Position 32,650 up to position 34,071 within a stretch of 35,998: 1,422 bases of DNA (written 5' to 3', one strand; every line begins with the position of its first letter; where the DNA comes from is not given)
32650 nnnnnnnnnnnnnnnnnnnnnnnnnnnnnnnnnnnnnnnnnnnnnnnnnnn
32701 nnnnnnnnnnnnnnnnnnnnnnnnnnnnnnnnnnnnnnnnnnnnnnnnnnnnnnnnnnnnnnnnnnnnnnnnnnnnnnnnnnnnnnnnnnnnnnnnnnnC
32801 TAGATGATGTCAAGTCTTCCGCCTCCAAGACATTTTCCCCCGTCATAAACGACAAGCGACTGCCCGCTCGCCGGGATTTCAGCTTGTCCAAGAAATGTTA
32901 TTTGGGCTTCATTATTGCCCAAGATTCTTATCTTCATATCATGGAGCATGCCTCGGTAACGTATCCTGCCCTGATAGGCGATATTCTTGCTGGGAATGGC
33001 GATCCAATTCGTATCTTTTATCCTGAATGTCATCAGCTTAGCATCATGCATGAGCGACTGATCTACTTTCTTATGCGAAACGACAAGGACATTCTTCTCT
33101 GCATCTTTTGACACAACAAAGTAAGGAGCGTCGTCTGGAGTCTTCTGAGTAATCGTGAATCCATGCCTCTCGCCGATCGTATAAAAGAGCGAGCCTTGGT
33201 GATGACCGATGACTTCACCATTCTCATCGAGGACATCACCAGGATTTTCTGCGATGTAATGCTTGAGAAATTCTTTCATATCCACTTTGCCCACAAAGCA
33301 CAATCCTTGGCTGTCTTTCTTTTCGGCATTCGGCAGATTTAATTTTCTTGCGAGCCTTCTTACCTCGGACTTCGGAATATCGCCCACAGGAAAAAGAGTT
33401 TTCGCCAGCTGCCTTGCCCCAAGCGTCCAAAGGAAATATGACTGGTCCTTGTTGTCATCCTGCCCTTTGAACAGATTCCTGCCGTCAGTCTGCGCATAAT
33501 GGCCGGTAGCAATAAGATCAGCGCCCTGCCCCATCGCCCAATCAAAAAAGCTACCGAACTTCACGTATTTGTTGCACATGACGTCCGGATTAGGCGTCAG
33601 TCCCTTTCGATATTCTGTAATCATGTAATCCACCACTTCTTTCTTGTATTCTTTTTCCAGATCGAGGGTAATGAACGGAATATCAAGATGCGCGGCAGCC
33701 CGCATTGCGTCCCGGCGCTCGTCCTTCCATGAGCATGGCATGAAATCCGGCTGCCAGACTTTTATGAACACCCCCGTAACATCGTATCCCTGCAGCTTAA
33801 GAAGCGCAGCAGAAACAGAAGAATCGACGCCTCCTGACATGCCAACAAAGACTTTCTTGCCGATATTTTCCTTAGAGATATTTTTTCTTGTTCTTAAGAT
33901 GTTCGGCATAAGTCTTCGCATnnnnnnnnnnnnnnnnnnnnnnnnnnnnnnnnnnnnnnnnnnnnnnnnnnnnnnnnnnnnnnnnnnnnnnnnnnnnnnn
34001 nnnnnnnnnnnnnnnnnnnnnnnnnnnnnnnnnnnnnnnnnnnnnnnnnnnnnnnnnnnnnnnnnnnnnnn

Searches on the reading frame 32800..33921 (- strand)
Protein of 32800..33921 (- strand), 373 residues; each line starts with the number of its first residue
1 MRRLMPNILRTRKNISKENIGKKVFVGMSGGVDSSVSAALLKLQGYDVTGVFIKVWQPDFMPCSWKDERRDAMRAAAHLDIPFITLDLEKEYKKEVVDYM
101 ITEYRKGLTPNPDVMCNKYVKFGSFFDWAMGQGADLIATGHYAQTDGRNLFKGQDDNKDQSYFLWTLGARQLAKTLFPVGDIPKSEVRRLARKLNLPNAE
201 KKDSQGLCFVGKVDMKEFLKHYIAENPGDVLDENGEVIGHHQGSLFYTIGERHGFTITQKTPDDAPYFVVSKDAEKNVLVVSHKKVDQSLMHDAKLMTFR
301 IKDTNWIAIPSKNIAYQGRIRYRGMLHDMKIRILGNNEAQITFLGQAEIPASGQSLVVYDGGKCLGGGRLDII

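Call 50: search_protein_families(library=pfam, proteins=[window:32800-33921:-], max_evalue=0.001)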
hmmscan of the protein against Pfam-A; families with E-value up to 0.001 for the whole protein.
window:32800-33921:- (373 aa): 5 families
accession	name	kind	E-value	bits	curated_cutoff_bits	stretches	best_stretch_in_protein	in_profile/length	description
PF03054.22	tRNA_Me_trans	-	2.9e-71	239.7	20.6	1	22-212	1-202/202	tRNA methyl transferase HUP domain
PF20259.3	tRNA_Me_trans_M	-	1.4e-21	76.3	27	1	216-283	1-66/66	tRNA methyl transferase PRC-barrel domain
PF20258.4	tRNA_Me_trans_C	-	1.8e-12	47.8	20.6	1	298-369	3-76/77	Aminomethyltransferase beta-barrel domain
PF02540.23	NAD_synthase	-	8.7e-10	38.6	21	1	12-93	10-86/242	NAD synthase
PF24167.1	DUF7411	-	3.4e-05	24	28.7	1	23-102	2-72/194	Family of unknown function (DUF7411)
